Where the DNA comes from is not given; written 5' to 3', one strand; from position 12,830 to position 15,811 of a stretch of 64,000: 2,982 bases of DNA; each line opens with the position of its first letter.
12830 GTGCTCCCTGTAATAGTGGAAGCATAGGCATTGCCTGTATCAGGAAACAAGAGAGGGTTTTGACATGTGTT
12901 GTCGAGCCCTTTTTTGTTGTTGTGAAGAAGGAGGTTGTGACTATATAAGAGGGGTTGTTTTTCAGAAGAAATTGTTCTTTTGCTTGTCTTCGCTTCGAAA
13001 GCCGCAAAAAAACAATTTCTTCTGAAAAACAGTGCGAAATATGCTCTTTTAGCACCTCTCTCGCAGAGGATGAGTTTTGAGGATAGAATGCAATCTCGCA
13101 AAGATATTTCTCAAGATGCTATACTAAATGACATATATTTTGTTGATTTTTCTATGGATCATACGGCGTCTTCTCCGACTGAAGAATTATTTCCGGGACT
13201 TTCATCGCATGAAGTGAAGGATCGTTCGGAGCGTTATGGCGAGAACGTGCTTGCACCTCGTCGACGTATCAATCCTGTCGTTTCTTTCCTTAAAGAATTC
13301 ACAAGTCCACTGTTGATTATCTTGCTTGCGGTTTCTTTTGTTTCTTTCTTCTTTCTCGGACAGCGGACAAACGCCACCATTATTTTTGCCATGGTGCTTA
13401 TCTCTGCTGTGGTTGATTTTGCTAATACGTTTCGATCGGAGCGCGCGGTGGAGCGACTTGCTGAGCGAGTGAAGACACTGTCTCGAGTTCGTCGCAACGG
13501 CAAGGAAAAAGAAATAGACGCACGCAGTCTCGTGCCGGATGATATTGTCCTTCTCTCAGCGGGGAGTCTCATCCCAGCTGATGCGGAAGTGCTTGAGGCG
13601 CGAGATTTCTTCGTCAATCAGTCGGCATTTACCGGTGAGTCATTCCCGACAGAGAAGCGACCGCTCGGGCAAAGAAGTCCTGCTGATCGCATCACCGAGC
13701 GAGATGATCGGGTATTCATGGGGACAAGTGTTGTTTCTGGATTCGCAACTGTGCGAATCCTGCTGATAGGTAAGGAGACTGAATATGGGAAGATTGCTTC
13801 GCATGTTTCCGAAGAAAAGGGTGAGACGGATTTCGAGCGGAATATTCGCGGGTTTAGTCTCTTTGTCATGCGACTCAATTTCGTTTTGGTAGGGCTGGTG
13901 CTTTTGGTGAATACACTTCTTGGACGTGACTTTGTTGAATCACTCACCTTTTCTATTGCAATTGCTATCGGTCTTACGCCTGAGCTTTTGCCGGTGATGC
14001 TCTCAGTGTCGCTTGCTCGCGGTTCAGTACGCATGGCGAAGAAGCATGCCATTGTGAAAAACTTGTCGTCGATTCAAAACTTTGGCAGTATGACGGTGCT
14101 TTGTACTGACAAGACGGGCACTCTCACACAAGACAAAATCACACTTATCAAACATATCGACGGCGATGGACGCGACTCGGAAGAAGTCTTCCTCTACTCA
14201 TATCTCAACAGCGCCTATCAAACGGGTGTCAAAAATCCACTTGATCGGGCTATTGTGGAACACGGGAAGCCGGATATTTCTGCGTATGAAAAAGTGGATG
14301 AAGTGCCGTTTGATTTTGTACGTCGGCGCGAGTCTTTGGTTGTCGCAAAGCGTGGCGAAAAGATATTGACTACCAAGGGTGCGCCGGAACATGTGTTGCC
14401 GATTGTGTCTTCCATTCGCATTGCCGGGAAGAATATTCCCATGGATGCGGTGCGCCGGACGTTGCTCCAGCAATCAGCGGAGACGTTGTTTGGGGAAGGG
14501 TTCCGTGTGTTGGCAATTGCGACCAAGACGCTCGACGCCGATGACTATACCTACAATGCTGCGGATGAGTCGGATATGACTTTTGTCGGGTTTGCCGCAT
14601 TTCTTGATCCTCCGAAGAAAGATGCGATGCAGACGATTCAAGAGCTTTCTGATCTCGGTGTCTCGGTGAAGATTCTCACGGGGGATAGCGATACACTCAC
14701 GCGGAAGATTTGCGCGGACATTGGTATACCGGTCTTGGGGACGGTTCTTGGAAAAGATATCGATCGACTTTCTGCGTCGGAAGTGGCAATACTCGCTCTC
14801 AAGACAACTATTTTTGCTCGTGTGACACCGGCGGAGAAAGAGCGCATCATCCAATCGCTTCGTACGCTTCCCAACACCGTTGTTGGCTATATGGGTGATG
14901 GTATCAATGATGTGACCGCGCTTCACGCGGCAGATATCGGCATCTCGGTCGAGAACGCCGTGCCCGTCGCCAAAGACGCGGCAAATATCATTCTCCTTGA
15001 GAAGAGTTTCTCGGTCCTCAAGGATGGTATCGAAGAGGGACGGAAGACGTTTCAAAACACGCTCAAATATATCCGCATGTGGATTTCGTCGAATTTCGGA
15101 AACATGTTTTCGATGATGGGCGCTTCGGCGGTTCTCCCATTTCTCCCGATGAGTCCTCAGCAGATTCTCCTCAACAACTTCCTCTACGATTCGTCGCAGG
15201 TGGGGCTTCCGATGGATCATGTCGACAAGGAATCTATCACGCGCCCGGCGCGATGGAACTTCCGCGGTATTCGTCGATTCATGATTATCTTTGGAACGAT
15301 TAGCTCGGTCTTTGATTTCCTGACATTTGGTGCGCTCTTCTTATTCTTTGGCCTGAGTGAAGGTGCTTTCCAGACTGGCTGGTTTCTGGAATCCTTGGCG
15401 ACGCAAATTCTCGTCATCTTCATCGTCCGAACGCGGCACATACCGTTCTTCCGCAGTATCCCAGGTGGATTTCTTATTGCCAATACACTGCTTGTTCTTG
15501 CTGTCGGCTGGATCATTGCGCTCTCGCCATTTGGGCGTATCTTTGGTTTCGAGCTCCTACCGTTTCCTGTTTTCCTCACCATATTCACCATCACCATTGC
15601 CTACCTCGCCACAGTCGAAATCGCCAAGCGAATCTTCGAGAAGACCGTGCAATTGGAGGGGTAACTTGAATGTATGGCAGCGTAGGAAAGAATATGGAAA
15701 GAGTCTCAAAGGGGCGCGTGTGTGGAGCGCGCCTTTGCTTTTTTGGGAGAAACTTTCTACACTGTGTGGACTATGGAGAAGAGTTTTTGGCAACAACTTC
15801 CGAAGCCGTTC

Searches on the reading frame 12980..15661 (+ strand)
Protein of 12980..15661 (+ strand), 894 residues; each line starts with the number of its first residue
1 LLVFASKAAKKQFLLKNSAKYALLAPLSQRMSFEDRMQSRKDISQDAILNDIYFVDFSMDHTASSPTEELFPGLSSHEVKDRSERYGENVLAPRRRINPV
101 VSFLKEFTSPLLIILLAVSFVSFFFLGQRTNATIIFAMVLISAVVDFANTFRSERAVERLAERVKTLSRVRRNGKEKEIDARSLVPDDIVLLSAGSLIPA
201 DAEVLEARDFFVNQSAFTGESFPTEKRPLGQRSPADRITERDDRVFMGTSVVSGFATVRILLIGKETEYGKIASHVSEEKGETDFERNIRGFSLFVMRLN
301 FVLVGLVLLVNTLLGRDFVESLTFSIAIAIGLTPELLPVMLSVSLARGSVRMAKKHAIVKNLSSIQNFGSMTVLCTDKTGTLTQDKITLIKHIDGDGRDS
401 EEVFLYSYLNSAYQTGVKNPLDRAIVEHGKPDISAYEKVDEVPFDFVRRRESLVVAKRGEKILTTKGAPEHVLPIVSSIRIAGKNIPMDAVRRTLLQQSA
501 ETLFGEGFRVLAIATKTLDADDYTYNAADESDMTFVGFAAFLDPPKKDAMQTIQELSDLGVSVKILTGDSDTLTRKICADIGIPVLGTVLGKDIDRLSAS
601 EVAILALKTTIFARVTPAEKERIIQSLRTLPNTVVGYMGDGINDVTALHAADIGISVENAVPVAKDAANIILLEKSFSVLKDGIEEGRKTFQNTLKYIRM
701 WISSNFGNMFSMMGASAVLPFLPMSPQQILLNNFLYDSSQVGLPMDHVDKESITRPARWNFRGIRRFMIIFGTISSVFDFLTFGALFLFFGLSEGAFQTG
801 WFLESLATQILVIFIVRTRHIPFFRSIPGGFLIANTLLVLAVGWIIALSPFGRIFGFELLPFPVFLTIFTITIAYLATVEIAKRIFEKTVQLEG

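Call 61: search_protein_families(library=pfam, proteins=[window:12980-15661:+], max_evalue=0.00001)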
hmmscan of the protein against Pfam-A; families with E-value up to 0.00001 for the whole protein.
window:12980-15661:+ (894 aa): 4 families
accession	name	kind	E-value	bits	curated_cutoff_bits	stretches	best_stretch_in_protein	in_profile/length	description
PF00122.25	E1-E2_ATPase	-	1e-42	146.1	28.1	1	167-355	6-181/181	E1-E2 ATPase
PF00689.26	Cation_ATPase_C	-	8.4e-20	71.7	27.3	1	721-885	1-175/175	Cation transporting ATPase, C-terminus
PF00690.31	Cation_ATPase_N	-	3.5e-11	43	20.4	1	73-122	20-69/69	Cation transporter/ATPase, N-terminus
PF00702.32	Hydrolase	-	1.3e-10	42.4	26.4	1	373-652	3-191/191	haloacid dehalogenase-like hydrolase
